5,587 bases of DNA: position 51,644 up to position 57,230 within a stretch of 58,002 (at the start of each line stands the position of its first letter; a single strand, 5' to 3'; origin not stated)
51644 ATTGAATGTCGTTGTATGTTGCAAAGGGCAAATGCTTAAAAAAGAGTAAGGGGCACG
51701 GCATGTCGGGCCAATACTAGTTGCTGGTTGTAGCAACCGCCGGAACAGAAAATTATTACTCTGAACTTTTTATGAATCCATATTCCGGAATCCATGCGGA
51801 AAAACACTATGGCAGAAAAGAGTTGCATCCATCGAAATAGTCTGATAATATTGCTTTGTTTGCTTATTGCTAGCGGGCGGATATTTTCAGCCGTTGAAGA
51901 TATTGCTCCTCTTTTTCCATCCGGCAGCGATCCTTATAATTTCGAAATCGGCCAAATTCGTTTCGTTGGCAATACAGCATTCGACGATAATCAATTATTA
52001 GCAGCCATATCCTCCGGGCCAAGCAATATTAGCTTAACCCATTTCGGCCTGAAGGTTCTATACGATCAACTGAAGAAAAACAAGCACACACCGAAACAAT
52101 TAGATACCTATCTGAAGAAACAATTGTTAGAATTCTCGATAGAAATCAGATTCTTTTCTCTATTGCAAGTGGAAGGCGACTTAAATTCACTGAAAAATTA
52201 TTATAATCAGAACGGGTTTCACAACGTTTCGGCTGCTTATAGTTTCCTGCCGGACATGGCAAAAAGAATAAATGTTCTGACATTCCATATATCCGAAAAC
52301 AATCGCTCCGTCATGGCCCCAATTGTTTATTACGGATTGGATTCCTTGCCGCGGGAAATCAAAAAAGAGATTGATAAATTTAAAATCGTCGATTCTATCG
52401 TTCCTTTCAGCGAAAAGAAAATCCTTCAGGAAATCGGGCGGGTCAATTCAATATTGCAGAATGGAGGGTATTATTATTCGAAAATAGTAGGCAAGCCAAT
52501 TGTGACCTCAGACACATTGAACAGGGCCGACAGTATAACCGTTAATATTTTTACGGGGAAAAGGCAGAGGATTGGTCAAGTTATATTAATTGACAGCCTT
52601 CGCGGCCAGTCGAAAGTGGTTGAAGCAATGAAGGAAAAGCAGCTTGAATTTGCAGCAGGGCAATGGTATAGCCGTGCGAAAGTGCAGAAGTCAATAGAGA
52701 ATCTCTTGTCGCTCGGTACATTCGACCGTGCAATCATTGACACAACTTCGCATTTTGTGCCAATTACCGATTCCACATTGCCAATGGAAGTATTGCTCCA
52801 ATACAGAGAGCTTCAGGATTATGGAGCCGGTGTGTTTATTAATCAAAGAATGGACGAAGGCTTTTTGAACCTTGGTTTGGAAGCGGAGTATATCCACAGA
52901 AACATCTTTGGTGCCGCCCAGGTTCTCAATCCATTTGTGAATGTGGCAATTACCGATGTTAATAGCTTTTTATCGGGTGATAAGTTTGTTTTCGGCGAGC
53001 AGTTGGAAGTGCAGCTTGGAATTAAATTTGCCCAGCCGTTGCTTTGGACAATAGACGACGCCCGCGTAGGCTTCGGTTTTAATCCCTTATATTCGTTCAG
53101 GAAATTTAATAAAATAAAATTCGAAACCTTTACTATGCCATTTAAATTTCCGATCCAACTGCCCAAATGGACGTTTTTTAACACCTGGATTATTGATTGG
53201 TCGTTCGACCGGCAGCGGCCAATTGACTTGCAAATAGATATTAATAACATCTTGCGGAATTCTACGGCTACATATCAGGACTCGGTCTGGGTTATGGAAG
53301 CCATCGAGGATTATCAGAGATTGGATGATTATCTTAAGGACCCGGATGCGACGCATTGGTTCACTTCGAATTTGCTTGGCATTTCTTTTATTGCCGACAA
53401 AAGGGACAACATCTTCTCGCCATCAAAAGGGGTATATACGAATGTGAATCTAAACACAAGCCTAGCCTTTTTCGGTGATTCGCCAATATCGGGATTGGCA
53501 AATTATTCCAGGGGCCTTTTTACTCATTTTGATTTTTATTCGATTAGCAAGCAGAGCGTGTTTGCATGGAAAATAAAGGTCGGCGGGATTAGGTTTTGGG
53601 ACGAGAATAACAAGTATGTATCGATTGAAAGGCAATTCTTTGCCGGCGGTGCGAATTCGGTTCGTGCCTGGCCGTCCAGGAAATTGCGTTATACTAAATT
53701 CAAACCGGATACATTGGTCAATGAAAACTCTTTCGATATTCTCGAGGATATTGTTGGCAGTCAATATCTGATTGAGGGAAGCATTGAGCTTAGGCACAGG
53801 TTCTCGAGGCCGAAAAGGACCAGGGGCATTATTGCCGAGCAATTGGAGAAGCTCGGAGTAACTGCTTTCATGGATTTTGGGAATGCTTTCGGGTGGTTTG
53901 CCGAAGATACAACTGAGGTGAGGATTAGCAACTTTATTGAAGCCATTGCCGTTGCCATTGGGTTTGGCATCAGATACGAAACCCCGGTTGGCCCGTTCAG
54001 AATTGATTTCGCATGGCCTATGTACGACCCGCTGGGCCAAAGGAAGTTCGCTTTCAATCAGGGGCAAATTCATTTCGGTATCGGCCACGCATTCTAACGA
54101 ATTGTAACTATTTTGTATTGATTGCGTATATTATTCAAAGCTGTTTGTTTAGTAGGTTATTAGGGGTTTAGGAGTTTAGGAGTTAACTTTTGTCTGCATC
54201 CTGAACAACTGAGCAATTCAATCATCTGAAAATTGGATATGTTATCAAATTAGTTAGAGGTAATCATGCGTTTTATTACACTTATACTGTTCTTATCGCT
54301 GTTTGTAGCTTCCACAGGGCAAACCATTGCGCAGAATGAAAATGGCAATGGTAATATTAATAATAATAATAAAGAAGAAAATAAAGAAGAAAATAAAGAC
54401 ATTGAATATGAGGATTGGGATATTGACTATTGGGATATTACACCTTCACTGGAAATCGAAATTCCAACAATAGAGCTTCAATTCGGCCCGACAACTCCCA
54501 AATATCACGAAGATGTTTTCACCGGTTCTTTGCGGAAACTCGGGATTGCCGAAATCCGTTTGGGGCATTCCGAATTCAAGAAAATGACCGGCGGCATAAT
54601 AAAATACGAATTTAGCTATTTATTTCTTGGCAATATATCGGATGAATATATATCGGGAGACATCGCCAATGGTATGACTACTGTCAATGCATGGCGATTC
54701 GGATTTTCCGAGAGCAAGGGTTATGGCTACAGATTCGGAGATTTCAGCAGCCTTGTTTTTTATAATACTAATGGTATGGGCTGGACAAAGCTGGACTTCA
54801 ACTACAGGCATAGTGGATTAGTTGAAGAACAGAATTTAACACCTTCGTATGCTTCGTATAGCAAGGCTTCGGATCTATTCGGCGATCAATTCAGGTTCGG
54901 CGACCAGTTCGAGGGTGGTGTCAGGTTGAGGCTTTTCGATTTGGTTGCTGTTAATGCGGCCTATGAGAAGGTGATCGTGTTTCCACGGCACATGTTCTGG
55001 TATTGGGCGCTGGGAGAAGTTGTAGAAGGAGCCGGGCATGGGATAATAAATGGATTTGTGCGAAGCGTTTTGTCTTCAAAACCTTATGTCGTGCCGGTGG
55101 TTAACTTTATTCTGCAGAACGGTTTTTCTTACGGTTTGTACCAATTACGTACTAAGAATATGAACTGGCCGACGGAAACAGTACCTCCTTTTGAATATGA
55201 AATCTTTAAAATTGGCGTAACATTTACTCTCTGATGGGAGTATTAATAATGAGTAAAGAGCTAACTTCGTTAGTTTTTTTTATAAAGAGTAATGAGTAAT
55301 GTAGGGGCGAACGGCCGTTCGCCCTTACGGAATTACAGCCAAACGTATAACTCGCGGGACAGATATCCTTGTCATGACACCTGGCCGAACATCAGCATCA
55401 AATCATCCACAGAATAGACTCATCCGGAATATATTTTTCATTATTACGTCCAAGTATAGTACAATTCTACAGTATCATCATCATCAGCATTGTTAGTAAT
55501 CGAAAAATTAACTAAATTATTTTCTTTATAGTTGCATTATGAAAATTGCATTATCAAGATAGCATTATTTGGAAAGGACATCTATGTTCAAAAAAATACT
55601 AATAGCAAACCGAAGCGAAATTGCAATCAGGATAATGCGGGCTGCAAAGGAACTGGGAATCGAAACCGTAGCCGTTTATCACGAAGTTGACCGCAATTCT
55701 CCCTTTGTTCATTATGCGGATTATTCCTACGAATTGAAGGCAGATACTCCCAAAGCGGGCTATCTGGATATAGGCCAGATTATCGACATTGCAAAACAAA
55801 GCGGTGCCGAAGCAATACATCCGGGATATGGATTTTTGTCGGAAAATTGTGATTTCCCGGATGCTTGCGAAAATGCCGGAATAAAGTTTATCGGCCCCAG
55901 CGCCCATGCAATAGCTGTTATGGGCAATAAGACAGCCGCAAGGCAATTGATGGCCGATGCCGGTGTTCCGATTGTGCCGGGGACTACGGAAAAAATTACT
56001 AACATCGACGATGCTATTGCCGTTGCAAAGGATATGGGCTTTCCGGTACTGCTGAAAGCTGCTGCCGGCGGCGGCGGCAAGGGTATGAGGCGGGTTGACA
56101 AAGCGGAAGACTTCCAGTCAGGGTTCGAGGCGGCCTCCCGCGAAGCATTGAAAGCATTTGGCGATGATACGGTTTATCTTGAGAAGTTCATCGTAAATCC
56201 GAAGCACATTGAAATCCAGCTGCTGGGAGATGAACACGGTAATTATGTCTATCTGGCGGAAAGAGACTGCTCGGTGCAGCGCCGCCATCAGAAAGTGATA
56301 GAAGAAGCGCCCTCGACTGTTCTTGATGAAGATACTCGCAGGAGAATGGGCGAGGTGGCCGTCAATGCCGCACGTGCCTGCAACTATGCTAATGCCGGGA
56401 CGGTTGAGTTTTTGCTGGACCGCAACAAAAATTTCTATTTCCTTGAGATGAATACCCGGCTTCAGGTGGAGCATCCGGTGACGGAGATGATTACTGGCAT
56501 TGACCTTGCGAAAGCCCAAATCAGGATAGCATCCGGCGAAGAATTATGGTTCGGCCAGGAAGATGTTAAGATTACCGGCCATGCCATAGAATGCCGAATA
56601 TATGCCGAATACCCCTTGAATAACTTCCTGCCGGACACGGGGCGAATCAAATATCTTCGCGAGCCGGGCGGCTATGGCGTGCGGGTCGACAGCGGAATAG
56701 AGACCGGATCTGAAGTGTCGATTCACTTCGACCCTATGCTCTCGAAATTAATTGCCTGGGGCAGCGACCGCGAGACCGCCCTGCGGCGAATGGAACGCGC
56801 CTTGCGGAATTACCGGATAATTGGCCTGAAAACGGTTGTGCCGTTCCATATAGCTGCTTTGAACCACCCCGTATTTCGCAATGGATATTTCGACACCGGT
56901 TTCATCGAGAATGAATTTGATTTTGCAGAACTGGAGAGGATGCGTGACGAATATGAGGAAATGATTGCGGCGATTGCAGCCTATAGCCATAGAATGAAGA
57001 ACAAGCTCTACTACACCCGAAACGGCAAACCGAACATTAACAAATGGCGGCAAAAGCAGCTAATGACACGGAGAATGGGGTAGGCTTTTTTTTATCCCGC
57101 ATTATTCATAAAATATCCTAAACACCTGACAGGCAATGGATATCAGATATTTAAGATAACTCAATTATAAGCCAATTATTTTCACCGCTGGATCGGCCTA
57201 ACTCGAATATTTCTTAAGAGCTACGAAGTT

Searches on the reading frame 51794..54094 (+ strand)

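Call 28: search_protein_families(library=pfam, proteins=[window:51794-54094:+], max_evalue=0.001)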
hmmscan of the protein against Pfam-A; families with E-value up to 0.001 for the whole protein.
window:51794-54094:+ (767 aa): 2 families
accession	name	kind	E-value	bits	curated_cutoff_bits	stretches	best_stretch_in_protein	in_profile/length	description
PF01103.29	Omp85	-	5.2e-29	102.2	24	1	403-767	17-325/325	Omp85 superfamily domain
PF07244.20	POTRA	-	5.8e-15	56.2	21.3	1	51-168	2-78/79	Surface antigen variable number repeat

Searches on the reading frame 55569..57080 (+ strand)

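Call 28: search_protein_families(library=pfam, proteins=[window:55569-57080:+], max_evalue=0.001)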
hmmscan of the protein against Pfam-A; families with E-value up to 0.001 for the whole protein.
window:55569-57080:+ (504 aa): 7 families
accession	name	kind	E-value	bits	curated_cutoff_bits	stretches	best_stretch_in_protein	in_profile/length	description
PF02786.22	CPSase_L_D2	-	5.1e-80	268.4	19.8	1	121-326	2-208/211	Carbamoyl-phosphate synthase L chain, ATP binding domain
PF00289.28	Biotin_carb_N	-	9.5e-46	155.3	25.5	1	6-115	1-110/110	Biotin carboxylase, N-terminal domain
PF02785.25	Biotin_carb_C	-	7.8e-39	132.6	32.4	1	341-447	1-107/108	Biotin carboxylase C-terminal domain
PF07478.18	Dala_Dala_lig_C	-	3.3e-10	40.2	24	1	128-296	2-174/204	D-ala D-ala ligase C-terminus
PF02222.28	ATP-grasp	-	4.1e-06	27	27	1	141-297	14-162/179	ATP-grasp domain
PF08443.16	RimK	-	4.4e-05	23.6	21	0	261-318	132-185/188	RimK-like ATP-grasp domain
PF14397.11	ATPgrasp_ST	-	0.00047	19.9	31.4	0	114-210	15-122/278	Sugar-transfer associated ATP-grasp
